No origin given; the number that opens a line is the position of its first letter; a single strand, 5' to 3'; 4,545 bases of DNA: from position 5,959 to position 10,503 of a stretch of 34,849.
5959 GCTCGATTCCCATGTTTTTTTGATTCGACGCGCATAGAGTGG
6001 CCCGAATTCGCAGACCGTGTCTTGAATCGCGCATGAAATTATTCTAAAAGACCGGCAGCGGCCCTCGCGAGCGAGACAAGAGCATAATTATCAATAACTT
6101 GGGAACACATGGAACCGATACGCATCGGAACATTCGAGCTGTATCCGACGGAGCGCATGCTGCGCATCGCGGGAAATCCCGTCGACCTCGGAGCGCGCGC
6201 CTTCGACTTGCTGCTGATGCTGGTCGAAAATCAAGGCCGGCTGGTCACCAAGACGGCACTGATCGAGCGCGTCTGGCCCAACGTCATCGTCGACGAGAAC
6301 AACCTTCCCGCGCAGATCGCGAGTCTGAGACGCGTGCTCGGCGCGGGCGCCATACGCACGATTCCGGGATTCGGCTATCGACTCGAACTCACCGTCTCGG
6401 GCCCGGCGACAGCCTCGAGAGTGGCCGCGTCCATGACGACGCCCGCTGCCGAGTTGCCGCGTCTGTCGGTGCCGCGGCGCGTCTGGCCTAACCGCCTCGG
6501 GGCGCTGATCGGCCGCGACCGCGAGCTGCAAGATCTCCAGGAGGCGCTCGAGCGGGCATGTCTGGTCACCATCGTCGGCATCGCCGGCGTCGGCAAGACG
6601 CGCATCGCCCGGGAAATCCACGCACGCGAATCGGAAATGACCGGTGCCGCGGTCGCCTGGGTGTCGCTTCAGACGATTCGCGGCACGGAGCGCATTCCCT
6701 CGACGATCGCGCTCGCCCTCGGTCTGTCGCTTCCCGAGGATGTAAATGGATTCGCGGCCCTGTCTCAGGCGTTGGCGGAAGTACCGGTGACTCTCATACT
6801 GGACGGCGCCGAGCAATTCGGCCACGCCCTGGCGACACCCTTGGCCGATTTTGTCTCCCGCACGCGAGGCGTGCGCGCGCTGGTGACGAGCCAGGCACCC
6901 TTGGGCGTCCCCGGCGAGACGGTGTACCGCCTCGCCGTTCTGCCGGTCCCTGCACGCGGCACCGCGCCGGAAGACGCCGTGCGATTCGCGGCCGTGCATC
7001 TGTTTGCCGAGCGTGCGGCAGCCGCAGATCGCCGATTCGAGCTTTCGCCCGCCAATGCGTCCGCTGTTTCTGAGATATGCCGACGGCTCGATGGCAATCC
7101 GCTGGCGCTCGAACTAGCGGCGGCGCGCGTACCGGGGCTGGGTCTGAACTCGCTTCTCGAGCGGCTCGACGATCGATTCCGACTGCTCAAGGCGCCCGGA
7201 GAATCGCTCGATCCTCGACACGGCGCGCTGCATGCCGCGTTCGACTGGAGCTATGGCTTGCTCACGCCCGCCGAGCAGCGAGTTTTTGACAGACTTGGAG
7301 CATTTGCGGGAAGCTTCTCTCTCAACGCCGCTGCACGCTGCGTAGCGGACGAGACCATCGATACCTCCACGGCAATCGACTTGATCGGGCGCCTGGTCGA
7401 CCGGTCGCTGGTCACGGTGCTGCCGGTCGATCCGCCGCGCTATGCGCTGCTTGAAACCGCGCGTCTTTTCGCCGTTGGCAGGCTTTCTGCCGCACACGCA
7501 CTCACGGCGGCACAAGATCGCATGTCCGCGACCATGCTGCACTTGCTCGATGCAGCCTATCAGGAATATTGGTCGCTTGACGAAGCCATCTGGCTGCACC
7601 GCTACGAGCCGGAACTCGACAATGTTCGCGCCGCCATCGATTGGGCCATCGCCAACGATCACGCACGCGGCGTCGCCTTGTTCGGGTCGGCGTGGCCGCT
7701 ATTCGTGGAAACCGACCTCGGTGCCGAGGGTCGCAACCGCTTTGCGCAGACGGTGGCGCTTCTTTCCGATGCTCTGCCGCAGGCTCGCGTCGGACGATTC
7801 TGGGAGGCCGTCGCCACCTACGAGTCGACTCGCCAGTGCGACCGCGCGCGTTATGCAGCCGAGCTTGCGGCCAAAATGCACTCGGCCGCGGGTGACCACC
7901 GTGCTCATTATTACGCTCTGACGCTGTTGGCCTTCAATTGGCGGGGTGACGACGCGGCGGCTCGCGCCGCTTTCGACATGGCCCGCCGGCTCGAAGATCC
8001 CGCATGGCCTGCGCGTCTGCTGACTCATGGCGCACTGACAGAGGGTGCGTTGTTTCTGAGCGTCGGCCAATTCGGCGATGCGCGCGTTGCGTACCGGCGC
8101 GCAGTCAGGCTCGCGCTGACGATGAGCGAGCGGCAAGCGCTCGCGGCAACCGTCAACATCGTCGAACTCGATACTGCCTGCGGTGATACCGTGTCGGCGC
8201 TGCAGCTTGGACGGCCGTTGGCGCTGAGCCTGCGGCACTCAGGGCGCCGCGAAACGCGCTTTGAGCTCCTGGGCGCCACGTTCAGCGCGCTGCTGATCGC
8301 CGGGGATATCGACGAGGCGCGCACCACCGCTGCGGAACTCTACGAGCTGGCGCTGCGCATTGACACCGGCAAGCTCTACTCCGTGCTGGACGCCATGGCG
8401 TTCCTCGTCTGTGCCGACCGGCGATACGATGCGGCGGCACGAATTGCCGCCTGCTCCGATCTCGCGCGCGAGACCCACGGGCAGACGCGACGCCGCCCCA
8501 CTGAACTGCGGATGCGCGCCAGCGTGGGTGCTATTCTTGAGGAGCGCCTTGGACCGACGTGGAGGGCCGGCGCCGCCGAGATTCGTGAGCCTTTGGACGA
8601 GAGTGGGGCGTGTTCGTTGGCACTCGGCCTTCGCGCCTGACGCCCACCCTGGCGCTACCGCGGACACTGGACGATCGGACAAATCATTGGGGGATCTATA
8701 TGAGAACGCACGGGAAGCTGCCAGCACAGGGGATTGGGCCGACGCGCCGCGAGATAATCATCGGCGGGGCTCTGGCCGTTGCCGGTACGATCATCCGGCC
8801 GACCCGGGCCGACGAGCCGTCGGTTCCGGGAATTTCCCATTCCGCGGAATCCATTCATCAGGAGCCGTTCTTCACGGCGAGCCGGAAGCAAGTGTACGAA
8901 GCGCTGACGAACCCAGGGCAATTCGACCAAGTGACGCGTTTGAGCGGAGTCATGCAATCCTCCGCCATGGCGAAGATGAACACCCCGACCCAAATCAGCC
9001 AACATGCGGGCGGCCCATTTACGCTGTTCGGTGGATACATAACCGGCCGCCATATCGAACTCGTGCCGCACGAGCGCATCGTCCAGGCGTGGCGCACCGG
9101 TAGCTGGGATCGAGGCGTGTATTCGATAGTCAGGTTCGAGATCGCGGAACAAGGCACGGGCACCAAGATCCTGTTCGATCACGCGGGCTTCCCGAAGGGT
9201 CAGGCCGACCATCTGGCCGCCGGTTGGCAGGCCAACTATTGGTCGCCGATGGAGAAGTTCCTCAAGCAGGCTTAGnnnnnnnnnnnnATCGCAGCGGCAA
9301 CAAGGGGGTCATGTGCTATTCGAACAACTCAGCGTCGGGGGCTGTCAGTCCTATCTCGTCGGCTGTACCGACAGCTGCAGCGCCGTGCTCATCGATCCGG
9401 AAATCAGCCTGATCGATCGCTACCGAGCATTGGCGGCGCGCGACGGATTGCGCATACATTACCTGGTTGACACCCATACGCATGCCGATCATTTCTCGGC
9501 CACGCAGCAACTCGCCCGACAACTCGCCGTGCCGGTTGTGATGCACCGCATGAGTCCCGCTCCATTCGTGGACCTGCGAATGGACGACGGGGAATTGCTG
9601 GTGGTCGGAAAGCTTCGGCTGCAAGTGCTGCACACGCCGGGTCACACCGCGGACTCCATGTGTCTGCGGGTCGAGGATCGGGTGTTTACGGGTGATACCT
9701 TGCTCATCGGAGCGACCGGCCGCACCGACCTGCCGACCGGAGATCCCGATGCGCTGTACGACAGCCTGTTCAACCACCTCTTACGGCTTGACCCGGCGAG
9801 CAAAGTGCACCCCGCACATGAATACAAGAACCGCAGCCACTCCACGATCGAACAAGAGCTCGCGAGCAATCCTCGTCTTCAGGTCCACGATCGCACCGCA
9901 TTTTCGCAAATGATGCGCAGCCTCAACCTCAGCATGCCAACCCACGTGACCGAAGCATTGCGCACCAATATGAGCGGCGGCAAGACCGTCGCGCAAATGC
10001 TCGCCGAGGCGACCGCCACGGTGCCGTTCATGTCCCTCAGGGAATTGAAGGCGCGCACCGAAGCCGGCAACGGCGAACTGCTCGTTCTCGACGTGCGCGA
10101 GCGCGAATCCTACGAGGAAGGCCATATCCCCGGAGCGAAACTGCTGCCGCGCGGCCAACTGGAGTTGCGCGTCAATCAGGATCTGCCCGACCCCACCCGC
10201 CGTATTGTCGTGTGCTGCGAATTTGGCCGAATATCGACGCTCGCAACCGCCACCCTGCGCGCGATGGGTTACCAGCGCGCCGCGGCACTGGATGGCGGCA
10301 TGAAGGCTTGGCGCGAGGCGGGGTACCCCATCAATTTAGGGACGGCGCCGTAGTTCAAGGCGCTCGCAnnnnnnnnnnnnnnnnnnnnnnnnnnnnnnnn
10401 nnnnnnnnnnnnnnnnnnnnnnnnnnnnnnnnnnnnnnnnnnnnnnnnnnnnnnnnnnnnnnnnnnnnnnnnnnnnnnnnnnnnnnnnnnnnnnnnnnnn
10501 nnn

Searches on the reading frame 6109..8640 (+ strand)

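Call 53: search_protein_families(library=pfam, proteins=[window:6109-8640:+], max_evalue=0.001)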
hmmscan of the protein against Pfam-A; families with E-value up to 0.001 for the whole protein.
window:6109-8640:+ (843 aa): 5 families
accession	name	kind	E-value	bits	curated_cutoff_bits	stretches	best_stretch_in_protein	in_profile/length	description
PF00486.34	Trans_reg_C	-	6.3e-15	55.5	26.2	1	22-92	1-77/77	Transcriptional regulatory protein, C terminal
PF13191.12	AAA_16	-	2.7e-07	31.7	32.6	1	133-190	2-63/167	AAA ATPase domain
PF00931.28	NB-ARC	-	1.2e-05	25.2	23.5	1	141-210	10-80/248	NB-ARC domain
PF25201.1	nSTAND6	-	7.9e-05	23.2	27.7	1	133-185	1-52/148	Novel STAND NTPase 6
PF13401.12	AAA_22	-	0.00012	22.9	27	0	152-250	7-109/130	AAA domain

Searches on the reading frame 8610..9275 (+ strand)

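Call 53: search_protein_families(library=pfam, proteins=[window:8610-9275:+], max_evalue=0.001)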
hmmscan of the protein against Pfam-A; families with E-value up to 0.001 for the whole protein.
window:8610-9275:+ (221 aa): 1 family
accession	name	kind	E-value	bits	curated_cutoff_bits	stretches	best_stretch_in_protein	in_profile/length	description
PF08327.17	AHSA1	-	2.5e-18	66.9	22.1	1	90-216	2-122/125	Activator of Hsp90 ATPase homolog 1-like protein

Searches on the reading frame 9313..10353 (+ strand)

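Call 28: search_protein_families(library=ncbifam, proteins=[window:9313-10353:+], max_evalue=0.0001)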
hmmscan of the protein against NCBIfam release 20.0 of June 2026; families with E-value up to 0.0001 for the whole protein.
window:9313-10353:+ (346 aa): 16 families
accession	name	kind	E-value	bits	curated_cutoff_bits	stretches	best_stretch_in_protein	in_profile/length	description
TIGR03413.1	GSH_gloB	equivalog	1.6e-27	96.5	200.8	1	16-220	15-214/248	hydroxyacylglutathione hydrolase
NF040641.1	bifunc_ST_SDO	equivalog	3.3e-26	92.1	625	2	87-224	259-404/423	bifunctional sulfur transferase/dioxygenase Blh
NF006444.0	PRK08762.1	equivalog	9.2e-23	80.5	449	1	228-341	5-115/387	molybdopterin-synthase adenylyltransferase MoeB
NF041804.1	MBL_fold_SolJ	exception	6.1e-16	58.3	350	1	13-200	20-209/224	solanimycin biosynthesis MBL-fold hydrolase SolJ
NF005902.0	PRK07878.1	equivalog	3.3e-13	49.3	647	1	231-335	280-383/392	adenylyltransferase/sulfurtransferase MoeZ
NF045521.1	rhoda_near_glyco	subfamily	5.2e-11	42.5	145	1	228-340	7-115/144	rhodanese homology domain-containing protein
NF041203.1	rhodanese_LYCAU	equivalog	1e-10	41.4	115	1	230-341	13-124/126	rhodanese-related (seleno)protein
NF005646.0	PRK07411.1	equivalog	1.4e-10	40.9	633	1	230-335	274-381/390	molybdopterin-synthase adenylyltransferase MoeB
NF007597.0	PRK10241.1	equivalog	1.5e-10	40.8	421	1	37-172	36-168/251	hydroxyacylglutathione hydrolase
NF001195.0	PRK00162.1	equivalog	2e-09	37.7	102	1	246-336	11-99/108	thiosulfate sulfurtransferase GlpE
NF007627.0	PRK10287.1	equivalog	4.2e-08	33.3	102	1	259-331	24-95/104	thiosulfate sulfurtransferase PspE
NF012229.1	bla_class_B_core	domain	6e-07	29.7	100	1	39-117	43-135/139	metallo-beta-lactamase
TIGR02981.1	phageshock_pspE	exception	8.1e-07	29.3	126.3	1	259-330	22-92/101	thiosulfate sulfurtransferase PspE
NF033105.1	bla_subclass_B3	equivalog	1.9e-06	27.4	240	0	86-116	121-151/257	subclass B3 metallo-beta-lactamase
NF008752.0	PRK11784.1-4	equivalog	2.2e-05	23.4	266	0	290-335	86-130/357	tRNA 2-selenouridine(34) synthase MnmH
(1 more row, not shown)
